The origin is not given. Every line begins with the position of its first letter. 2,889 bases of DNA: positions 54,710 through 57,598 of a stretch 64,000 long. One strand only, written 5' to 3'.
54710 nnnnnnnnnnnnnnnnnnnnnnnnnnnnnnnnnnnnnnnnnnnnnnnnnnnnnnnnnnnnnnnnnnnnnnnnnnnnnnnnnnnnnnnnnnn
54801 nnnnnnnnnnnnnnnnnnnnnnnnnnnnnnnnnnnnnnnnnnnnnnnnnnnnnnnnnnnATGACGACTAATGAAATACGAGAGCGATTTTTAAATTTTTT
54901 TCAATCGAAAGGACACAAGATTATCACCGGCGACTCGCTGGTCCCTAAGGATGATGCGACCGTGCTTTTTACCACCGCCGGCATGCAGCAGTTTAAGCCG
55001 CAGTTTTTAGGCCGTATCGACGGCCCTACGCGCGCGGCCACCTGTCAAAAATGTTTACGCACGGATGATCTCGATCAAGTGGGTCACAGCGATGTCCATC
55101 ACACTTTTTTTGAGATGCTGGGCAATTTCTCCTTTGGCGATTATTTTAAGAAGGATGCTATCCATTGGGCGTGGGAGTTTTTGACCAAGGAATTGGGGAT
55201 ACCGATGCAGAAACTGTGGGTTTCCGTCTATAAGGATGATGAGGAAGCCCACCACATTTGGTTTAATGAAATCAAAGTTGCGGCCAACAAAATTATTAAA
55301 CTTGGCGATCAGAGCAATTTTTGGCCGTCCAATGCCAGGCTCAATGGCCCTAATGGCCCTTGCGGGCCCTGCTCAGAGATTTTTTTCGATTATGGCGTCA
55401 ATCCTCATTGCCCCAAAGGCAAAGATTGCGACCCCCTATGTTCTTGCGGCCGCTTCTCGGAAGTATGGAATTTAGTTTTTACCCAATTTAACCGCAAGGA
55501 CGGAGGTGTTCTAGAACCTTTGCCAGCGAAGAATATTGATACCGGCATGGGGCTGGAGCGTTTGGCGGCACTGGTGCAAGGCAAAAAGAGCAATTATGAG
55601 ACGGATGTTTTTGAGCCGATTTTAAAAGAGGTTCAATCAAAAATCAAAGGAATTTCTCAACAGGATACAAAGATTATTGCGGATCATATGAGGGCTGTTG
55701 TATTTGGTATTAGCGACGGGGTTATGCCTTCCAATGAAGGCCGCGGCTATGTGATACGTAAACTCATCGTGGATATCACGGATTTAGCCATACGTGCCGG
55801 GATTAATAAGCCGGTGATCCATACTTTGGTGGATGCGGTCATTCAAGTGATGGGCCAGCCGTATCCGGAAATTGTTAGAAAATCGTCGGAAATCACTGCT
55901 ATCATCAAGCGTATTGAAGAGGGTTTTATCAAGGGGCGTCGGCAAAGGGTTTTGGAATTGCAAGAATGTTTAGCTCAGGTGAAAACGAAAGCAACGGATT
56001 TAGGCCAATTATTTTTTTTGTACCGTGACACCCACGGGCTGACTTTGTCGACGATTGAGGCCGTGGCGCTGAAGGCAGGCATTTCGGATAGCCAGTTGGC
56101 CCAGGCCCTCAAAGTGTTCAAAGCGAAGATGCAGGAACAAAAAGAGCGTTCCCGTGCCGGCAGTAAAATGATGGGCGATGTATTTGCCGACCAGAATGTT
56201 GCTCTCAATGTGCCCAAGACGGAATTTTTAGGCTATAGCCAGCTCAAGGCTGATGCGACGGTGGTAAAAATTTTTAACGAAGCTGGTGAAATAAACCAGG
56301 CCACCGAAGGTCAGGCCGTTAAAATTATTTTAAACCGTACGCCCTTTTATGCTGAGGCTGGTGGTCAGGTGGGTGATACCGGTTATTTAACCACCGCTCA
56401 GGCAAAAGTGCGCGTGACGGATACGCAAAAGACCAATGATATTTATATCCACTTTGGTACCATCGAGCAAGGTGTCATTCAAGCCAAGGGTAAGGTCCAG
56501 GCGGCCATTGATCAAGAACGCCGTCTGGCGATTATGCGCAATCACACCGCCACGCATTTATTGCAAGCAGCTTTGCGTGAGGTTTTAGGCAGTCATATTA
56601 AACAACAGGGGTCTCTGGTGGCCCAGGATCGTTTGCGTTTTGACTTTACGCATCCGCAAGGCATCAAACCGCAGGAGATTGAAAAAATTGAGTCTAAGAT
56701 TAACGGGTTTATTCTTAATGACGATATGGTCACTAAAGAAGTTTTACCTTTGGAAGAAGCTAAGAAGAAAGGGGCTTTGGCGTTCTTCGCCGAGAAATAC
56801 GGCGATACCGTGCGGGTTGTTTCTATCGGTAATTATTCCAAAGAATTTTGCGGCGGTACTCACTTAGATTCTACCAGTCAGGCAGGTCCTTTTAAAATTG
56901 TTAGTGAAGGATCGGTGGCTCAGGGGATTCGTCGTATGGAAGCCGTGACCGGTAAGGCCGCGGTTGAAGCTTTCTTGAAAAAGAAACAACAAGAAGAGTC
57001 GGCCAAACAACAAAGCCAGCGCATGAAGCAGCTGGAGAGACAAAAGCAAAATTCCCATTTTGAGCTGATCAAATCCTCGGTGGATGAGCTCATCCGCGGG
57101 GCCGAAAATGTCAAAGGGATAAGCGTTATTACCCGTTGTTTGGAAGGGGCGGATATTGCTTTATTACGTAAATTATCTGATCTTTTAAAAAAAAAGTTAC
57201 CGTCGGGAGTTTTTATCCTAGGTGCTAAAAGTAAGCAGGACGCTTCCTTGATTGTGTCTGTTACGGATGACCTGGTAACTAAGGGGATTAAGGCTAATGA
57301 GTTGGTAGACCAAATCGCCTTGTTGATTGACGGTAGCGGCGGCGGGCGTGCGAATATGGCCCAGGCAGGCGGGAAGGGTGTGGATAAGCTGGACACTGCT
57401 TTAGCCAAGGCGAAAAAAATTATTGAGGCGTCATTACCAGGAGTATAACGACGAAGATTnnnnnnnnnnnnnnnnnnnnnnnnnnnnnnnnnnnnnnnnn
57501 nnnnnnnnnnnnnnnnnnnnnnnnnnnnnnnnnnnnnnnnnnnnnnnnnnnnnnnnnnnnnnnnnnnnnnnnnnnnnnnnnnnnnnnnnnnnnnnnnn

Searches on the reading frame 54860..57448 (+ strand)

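Call 36: search_protein_families(library=pfam, proteins=[window:54860-57448:+], max_evalue=0.001)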
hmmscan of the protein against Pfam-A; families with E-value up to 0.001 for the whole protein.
window:54860-57448:+ (862 aa): 3 families
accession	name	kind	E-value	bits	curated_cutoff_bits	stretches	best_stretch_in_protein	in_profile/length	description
PF01411.24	tRNA-synt_2c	-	6e-165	550.4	30.3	1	5-554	1-552/552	tRNA synthetases class II (A)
PF07973.19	tRNA_SAD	-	2e-15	56.9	24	1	651-694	1-44/44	Threonyl and Alanyl tRNA synthetase second additional domain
PF02272.25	DHHA1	-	1e-13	52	25.9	1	754-856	2-101/102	DHHA1 domain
